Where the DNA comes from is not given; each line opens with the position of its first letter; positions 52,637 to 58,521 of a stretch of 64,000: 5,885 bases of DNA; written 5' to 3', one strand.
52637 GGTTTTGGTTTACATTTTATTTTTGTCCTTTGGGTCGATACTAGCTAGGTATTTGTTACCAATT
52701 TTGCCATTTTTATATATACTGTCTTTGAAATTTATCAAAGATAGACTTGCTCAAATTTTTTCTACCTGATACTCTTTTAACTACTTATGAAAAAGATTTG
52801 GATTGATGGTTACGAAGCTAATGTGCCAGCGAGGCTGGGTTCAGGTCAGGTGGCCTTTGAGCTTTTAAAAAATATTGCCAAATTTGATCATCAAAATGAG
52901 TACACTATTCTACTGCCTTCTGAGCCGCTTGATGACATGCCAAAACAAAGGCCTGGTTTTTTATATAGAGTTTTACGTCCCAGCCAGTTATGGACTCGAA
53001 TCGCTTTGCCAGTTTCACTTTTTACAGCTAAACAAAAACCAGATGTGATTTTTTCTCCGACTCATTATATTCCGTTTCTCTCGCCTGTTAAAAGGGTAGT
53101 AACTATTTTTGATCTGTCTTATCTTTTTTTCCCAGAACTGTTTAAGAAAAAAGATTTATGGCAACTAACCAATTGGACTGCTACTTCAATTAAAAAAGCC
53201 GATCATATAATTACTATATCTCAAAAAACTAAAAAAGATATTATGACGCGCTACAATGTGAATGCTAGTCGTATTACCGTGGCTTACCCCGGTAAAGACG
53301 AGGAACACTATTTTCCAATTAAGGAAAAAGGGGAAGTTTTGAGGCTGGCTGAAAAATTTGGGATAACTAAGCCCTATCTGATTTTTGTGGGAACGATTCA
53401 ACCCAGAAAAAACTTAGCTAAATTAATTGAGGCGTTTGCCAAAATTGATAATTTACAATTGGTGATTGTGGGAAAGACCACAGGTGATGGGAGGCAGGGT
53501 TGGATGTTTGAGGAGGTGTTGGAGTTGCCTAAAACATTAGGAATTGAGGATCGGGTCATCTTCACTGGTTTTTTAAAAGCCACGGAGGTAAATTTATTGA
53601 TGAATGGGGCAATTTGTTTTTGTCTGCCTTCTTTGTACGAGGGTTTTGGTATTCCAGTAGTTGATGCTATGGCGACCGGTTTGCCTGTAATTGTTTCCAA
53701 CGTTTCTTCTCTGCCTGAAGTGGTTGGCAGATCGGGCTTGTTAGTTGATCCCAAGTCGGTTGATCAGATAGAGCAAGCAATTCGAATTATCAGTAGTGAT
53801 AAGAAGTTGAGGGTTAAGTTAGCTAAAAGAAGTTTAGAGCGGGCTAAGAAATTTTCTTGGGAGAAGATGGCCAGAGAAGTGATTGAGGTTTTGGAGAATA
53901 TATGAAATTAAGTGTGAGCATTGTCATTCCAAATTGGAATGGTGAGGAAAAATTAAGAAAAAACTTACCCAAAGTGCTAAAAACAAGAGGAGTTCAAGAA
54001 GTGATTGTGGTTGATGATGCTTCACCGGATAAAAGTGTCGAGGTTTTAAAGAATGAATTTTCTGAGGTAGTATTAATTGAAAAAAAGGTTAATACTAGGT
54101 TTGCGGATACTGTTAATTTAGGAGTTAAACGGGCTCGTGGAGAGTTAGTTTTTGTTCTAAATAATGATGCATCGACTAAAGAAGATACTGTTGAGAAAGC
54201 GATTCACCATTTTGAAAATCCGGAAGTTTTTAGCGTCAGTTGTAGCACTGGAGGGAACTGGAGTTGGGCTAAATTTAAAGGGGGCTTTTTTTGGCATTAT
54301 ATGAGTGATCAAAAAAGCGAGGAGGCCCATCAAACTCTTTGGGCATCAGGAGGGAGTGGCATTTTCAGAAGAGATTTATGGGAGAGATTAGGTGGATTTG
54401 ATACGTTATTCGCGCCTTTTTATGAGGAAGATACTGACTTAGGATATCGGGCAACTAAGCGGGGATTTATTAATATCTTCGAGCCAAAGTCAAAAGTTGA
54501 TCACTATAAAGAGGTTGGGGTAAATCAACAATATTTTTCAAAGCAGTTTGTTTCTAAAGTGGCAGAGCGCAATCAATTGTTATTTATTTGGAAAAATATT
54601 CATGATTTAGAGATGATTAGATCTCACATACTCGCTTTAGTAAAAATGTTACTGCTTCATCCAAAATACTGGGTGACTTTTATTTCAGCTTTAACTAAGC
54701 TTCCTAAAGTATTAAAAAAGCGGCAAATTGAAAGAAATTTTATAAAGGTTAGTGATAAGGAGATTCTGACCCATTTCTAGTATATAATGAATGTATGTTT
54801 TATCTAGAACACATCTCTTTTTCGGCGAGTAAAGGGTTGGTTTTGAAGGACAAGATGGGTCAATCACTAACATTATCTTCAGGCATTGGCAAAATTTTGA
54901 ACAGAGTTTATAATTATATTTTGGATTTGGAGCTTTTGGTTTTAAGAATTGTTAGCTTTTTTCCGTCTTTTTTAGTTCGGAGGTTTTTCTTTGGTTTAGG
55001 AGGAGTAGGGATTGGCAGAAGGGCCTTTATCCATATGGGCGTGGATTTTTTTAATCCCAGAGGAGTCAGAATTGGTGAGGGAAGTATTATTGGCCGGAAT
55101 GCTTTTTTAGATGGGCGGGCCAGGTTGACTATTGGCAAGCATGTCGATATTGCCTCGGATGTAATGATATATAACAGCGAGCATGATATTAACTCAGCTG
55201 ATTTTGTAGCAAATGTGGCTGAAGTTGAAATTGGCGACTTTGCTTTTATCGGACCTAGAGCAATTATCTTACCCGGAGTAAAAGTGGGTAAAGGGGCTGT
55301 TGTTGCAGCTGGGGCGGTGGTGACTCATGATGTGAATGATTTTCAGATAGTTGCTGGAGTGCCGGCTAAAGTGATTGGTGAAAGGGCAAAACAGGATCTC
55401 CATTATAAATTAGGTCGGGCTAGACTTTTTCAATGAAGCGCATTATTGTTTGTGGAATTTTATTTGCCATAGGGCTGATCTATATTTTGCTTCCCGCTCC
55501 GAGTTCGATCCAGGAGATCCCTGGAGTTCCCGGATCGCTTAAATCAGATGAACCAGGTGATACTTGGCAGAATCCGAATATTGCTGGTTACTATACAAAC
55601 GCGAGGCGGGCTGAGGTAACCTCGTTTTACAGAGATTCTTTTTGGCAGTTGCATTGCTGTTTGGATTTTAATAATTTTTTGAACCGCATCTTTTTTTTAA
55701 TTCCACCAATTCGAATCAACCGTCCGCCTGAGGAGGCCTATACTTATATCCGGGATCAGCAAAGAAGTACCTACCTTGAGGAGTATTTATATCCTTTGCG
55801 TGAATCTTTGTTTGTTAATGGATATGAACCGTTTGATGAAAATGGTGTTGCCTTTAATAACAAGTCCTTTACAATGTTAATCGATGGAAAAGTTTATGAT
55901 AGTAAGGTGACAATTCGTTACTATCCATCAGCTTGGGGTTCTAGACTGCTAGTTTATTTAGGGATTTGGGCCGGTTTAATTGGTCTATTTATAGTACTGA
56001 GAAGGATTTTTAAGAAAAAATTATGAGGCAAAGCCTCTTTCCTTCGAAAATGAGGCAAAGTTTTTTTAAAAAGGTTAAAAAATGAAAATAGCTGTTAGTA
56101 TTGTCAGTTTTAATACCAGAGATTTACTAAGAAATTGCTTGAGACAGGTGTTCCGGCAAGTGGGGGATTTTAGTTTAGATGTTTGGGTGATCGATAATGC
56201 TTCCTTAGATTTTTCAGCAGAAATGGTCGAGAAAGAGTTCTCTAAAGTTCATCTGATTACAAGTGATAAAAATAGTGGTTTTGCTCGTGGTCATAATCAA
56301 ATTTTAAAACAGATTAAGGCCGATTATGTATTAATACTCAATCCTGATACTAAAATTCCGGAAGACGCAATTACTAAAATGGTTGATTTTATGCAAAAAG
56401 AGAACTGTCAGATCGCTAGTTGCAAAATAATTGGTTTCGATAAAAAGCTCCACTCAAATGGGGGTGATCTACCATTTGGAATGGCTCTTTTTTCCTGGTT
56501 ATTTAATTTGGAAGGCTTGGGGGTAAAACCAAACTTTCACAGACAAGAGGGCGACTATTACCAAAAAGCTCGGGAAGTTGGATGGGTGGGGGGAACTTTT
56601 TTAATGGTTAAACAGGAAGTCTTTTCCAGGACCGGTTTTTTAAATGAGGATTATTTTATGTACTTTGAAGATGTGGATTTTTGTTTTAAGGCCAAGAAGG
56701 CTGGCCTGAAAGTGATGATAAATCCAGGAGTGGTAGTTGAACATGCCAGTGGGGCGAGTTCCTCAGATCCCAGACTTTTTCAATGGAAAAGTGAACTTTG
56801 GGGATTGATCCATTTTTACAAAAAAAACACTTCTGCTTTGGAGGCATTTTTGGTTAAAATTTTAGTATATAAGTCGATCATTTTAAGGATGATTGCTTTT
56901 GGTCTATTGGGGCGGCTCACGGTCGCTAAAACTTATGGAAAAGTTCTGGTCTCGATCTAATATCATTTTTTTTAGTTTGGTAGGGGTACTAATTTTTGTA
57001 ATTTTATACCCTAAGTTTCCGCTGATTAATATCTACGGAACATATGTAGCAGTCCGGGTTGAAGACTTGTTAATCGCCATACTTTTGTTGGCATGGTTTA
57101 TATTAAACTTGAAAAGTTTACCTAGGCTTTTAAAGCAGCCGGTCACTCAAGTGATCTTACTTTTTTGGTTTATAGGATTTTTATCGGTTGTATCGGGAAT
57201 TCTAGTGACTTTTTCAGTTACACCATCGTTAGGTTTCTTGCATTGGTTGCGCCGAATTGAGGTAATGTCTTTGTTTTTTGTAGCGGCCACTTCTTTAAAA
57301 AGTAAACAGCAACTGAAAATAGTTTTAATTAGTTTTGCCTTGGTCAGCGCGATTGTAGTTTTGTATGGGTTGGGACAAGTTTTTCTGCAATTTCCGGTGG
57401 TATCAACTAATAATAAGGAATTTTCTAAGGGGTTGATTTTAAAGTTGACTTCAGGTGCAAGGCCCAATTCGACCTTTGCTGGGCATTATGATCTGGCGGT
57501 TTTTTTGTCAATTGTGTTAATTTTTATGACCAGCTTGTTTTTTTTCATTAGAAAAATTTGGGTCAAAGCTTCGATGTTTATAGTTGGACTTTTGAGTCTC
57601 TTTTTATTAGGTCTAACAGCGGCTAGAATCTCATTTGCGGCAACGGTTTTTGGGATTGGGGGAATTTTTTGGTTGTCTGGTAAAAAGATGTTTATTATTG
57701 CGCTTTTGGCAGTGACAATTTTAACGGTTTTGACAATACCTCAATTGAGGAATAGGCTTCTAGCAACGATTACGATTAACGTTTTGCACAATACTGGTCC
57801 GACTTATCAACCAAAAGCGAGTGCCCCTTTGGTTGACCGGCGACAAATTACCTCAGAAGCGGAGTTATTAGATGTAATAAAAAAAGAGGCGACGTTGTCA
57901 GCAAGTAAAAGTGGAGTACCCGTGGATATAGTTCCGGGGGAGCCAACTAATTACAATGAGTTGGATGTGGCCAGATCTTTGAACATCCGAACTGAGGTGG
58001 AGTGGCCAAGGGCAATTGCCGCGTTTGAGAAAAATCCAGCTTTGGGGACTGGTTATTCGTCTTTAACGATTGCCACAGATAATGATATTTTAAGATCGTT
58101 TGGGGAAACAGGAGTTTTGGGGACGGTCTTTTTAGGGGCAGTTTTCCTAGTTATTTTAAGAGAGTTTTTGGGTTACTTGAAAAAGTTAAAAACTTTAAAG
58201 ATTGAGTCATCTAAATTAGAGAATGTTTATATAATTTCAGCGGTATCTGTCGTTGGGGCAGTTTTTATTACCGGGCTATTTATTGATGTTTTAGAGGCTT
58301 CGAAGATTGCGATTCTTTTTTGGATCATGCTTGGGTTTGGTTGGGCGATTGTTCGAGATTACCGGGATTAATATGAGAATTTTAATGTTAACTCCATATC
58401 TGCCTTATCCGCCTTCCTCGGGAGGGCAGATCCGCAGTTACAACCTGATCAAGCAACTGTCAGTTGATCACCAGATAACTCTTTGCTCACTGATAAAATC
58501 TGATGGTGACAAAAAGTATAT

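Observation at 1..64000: A >60-kb uninterrupted glycosylation super-island with >50 glycan-assembly genes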

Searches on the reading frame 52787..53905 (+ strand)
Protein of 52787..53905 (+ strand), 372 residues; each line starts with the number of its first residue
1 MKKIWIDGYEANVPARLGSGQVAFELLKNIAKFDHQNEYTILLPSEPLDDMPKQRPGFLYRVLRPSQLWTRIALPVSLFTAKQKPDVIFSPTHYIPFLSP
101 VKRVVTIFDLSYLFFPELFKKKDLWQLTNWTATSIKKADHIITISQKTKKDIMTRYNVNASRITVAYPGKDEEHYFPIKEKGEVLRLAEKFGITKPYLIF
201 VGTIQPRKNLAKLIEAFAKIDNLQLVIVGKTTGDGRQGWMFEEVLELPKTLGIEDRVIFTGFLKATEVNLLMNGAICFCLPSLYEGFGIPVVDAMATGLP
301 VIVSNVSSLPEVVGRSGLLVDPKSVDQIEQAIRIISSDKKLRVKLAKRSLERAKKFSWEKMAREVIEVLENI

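Call 8: search_protein_families(library=pfam, proteins=[window:52787-53905:+], max_evalue=0.01)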
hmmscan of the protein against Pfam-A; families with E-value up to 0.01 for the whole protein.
window:52787-53905:+ (372 aa): 5 families
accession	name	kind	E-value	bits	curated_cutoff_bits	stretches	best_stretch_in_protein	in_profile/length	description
PF00534.26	Glycos_transf_1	-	8.7e-38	130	26.4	1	194-349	14-169/172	Glycosyl transferases group 1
PF13692.12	Glyco_trans_1_4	-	1.1e-30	107.1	27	1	196-336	2-140/142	Glycosyl transferases group 1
PF13439.12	Glyco_transf_4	-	1.4e-11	45.2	28.5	1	18-173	3-169/170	Glycosyltransferase Family 4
PF20706.3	GT4-conflict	-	1.1e-05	25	26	1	266-316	273-323/385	Family 4 Glycosyltransferase in conflict systems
PF13524.12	Glyco_trans_1_2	-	0.00085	19.7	25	1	212-365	4-142/144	Glycosyl transferase-like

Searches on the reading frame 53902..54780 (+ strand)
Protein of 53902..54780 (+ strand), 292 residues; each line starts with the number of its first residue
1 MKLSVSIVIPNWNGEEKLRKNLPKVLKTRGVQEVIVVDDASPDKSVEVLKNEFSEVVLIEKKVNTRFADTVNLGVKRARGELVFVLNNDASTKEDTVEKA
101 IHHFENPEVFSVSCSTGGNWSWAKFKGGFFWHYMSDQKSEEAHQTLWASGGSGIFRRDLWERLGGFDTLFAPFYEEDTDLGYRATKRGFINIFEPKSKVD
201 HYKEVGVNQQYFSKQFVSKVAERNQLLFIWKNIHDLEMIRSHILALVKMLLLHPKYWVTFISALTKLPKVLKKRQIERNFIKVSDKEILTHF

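Call 8: search_protein_families(library=pfam, proteins=[window:53902-54780:+], max_evalue=0.01)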
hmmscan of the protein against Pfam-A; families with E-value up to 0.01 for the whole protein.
window:53902-54780:+ (292 aa): 6 families
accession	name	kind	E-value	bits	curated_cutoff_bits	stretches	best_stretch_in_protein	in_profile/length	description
PF00535.33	Glycos_transf_2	-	7.5e-21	75.2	23.3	1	6-162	1-166/168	Glycosyl transferase family 2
PF13641.12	Glyco_tranf_2_3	-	3.4e-10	40.8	27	1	5-204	3-214/230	Glycosyltransferase like family 2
PF13632.12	Glyco_trans_2_3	-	3.3e-08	34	27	1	83-199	2-121/198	Glycosyl transferase family group 2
PF10111.15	Glyco_tranf_2_2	-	8.2e-08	32.5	27.3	1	6-101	1-103/276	Glycosyltransferase like family 2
PF13506.12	Glyco_transf_21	-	9.9e-05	22.3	21.7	1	74-200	25-153/174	Glycosyl transferase family 21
PF02709.20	Glyco_transf_7C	-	0.0096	16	23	0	150-204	21-74/78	N-terminal domain of galactosyltransferase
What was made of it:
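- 53902..54780 (+): g44, GT2. PF00535 75 bits (call 8)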

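Call 27: search_protein_families(library=ncbifam, proteins=[window:53902-54780:+], max_evalue=0.00001)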
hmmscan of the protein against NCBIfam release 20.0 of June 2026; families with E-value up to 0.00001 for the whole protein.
window:53902-54780:+ (292 aa): 10 families
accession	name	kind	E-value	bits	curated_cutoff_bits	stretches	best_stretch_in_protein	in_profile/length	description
TIGR03965.1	mycofact_glyco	equivalog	6.6e-17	61.5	280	1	4-113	75-188/467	mycofactocin biosynthesis glycosyltransferase MftF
NF041875.1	EPS_EpsD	equivalog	1.2e-16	61.1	370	1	5-211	1-216/325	exopolysaccharide biosynthesis glycosyltransferase EpsD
TIGR04283.1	glyco_like_mftF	equivalog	6.4e-15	55.3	182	1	5-198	1-183/221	TIGR04283 family arsenosugar biosynthesis glycosyltransferase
TIGR03937.1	PgaC_IcaA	equivalog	2.8e-11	43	422.3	1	4-110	46-157/407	poly-beta-1,6-N-acetyl-D-glucosamine synthase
NF038299.1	EPS_HpsN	equivalog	3.2e-10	39.5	425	1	4-112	2-115/317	hormogonium polysaccharide biosynthesis glycosyltransferase HpsN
NF041394.1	GtaseAglG_Halo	equivalog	4e-09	36.2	440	1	16-170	16-178/304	glucosyl-dolichyl phosphate glucuronosyltransferase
NF007482.0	PRK10073.1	equivalog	1.9e-08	33.7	423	1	4-99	7-105/334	glycosyltransferase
NF047683.1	TeichurnBiosyTuaG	equivalog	4.1e-08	33.2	400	1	4-106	7-113/252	teichuronic acid biosynthesis protein TuaG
NF053739.1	GlytfEpsEBac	equivalog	8.2e-08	31.5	450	1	5-189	3-190/265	glycosyltransferase EpsE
NF038302.1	EPS_HpsE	equivalog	2.1e-07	30.2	300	1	4-105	2-112/307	hormogonium polysaccharide biosynthesis glycosyltransferase HpsE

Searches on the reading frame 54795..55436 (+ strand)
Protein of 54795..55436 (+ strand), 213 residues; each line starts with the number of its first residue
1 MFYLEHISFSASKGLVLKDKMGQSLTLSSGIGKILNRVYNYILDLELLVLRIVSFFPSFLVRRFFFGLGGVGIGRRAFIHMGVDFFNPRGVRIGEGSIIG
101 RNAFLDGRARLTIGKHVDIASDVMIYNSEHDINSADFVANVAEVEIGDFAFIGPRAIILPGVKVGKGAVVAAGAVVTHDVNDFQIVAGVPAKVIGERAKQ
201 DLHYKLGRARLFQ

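Call 8: search_protein_families(library=pfam, proteins=[window:54795-55436:+], max_evalue=0.01)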
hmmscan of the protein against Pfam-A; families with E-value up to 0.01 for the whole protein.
window:54795-55436:+ (213 aa): 3 families
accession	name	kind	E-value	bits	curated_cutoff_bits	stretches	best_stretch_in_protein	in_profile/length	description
PF00132.30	Hexapep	-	1.3e-14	53.5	27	1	144-178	2-36/36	Bacterial transferase hexapeptide (six repeats)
PF14602.12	Hexapep_2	-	1.1e-08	35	27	1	144-177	2-33/34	Hexapeptide repeat of succinyl-transferase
PF25084.1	LbH_EIF2B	-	0.00043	20.7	54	1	91-180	22-103/105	EIF2B subunit epsilon LbH domain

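Call 59: search_protein_families(library=ncbifam, proteins=[window:54795-55436:+], max_evalue=1e-10)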
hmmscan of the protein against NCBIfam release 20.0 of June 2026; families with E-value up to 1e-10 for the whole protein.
window:54795-55436:+ (213 aa): 18 families
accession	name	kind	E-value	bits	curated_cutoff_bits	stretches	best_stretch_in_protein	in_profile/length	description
NF007797.0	PRK10502.1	subfamily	6e-26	91.2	192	1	56-200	38-182/183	WcaF family extracellular polysaccharide biosynthesis acetyltransferase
TIGR03532.1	DapD_Ac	equivalog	9.3e-22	77.8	231.75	1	71-198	99-215/231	2,3,4,5-tetrahydropyridine-2,6-dicarboxylate N-acetyltransferase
TIGR03308.1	phn_thr-fam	hypoth_equivalog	1.4e-19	70.7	201.65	1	142-205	107-170/204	phosphonate metabolim protein, transferase hexapeptide repeat family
TIGR03570.1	NeuD_NnaD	subfamily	6.1e-17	61.9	160.8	1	90-192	99-202/202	NeuD/PglB/VioB family sugar acetyltransferase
NF038307.1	EPS_acetyl_HpsU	equivalog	2.5e-16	59.8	305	1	60-193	41-174/178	hormogonium polysaccharide biosynthesis acetyltransferase HpsU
NF058585.1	HptprglPActTf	PfamEq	6.2e-16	58.4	300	1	140-200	103-163/172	heptaprenylglyceryl phosphate O-acetyltransferase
NF000311.1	Vat_ABCDEFH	equivalog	1.8e-15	57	300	1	137-205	104-172/201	Vat family streptogramin A O-acetyltransferase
TIGR04008.1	WcaF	equivalog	3.3e-15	56.4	326.3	1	60-198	39-179/180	colanic acid biosynthesis acetyltransferase WcaF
NF007240.0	PRK09677.1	equivalog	3.8e-15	55.9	243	1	111-198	86-185/192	putative lipopolysaccharide biosynthesis O-acetyl transferase WbbJ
NF007499.0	PRK10092.1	equivalog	4.7e-15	55.8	314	1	110-194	93-180/183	maltose O-acetyltransferase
NF000490.1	chloram_CatB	equivalog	2.5e-14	53.1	350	1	132-200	99-167/210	type B chloramphenicol O-acetyltransferase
NF033468.1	stregram_VatI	exception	7.1e-14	52.1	415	1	144-201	113-170/208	streptogramin A O-acetyltransferase Vat(I)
NF007076.0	PRK09527.1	equivalog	1.3e-13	50.8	347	1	73-205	58-193/203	galactoside O-acetyltransferase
NF000101.1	stregram_VatA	exception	1.5e-12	47.7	450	1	140-198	115-173/219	streptogramin A O-acetyltransferase Vat(A)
NF000504.1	stregram_VatH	exception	5.5e-12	46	475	1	130-199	104-173/216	streptogramin A O-acetyltransferase Vat(H)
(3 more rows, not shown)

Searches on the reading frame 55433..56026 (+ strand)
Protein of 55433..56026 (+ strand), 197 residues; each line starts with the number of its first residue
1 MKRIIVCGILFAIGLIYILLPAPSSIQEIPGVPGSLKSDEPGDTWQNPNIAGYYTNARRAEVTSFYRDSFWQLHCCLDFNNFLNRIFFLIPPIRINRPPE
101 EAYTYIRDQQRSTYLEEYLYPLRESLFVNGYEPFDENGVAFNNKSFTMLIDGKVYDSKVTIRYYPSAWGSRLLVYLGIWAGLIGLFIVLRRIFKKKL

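Call 8: search_protein_families(library=pfam, proteins=[window:55433-56026:+], max_evalue=0.01)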
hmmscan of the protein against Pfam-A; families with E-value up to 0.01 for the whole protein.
window:55433-56026:+ (197 aa): 0 families

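Call 15: search_protein_families(library=pfam, proteins=[window:55433-56026:+], max_evalue=10)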
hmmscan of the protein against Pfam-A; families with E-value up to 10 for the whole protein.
window:55433-56026:+ (197 aa): 0 families

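Call 22: search_protein_families(library=ncbifam, proteins=[window:55433-56026:+], max_evalue=1)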
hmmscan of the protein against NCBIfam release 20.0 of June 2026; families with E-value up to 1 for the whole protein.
window:55433-56026:+ (197 aa): 1 family
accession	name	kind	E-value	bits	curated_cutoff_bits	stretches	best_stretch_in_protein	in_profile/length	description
NF010249.0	PRK13696.1-1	equivalog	0.098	12.9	90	1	157-180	27-50/72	hypothetical protein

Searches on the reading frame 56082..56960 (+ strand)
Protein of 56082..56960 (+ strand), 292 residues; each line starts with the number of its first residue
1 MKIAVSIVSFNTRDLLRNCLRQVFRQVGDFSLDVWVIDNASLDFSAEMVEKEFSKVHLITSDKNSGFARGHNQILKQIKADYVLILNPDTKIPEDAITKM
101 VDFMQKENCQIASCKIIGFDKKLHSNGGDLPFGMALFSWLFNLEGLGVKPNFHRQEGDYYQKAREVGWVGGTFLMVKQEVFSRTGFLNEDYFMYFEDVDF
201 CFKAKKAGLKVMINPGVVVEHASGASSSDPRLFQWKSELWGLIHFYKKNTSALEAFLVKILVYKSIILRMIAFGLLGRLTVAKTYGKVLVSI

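Call 8: search_protein_families(library=pfam, proteins=[window:56082-56960:+], max_evalue=0.01)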
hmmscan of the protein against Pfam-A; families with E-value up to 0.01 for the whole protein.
window:56082-56960:+ (292 aa): 4 families
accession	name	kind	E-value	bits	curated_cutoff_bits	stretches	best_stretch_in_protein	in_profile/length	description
PF00535.33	Glycos_transf_2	-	1.5e-20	74.2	23.3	1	6-132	3-131/168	Glycosyl transferase family 2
PF13641.12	Glyco_tranf_2_3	-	2.4e-12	47.8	27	1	3-226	3-216/230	Glycosyltransferase like family 2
PF13632.12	Glyco_trans_2_3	-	1.1e-09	38.9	27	1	82-259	1-166/198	Glycosyl transferase family group 2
PF13712.12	Glyco_tranf_2_5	-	6.3e-05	23.2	27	1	55-214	29-180/210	Glycosyltransferase like family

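Call 27: search_protein_families(library=ncbifam, proteins=[window:56082-56960:+], max_evalue=0.00001)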
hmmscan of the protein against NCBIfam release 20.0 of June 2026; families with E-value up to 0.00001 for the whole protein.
window:56082-56960:+ (292 aa): 9 families
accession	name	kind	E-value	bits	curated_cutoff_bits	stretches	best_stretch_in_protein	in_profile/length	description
TIGR01556.1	rhamnosyltran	subfamily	1e-17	64.2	200.55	1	18-228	8-207/281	rhamnosyltransferase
NF047683.1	TeichurnBiosyTuaG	equivalog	2.8e-09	37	400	1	3-111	8-118/252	teichuronic acid biosynthesis protein TuaG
TIGR04283.1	glyco_like_mftF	equivalog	1.5e-08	34.5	182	1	6-218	4-183/221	TIGR04283 family arsenosugar biosynthesis glycosyltransferase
NF041875.1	EPS_EpsD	equivalog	3.1e-08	33.4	370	0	5-110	3-110/325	exopolysaccharide biosynthesis glycosyltransferase EpsD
TIGR03937.1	PgaC_IcaA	equivalog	3.9e-08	32.7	422.3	1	2-108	46-154/407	poly-beta-1,6-N-acetyl-D-glucosamine synthase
NF007482.0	PRK10073.1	equivalog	4.1e-08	32.6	423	1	2-115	7-121/334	glycosyltransferase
TIGR03111.1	glyc2_xrt_Gpos1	hypoth_equivalog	2.2e-07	30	363.95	1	3-108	51-161/439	TIGR03111 family XrtG-associated glycosyltransferase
NF038302.1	EPS_HpsE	equivalog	1.9e-06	27.1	300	1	2-109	2-116/307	hormogonium polysaccharide biosynthesis glycosyltransferase HpsE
TIGR03965.1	mycofact_glyco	equivalog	3.8e-06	26.1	280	0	165-222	225-281/467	mycofactocin biosynthesis glycosyltransferase MftF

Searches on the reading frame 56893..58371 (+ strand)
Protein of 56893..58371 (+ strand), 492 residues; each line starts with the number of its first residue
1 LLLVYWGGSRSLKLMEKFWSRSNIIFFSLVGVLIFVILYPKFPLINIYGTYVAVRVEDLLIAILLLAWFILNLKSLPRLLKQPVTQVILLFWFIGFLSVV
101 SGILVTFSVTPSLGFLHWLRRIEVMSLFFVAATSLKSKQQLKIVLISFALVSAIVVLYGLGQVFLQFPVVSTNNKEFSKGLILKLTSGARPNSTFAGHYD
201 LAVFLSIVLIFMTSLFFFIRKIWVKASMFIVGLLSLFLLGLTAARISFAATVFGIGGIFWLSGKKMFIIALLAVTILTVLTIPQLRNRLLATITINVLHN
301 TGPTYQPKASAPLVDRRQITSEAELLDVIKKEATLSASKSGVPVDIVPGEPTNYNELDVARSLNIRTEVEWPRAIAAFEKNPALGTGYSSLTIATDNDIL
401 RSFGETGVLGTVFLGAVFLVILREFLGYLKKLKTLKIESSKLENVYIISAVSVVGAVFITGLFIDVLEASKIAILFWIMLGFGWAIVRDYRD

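Call 8: search_protein_families(library=pfam, proteins=[window:56893-58371:+], max_evalue=0.01)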
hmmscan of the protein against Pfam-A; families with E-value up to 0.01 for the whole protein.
window:56893-58371:+ (492 aa): 1 family
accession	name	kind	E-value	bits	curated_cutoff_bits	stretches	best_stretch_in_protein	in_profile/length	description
PF04932.20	Wzy_C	-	9.2e-06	26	31.7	1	232-413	3-147/149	O-Antigen ligase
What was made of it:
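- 56893..58371 (+): g48, Wzy/ligase-like polytopic protein (sub-threshold). PF04932 26.0 bits against gathering score 31.7 (call 8)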

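Call 22: search_protein_families(library=ncbifam, proteins=[window:56893-58371:+], max_evalue=1)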
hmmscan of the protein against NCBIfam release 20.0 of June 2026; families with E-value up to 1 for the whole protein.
window:56893-58371:+ (492 aa): 0 families
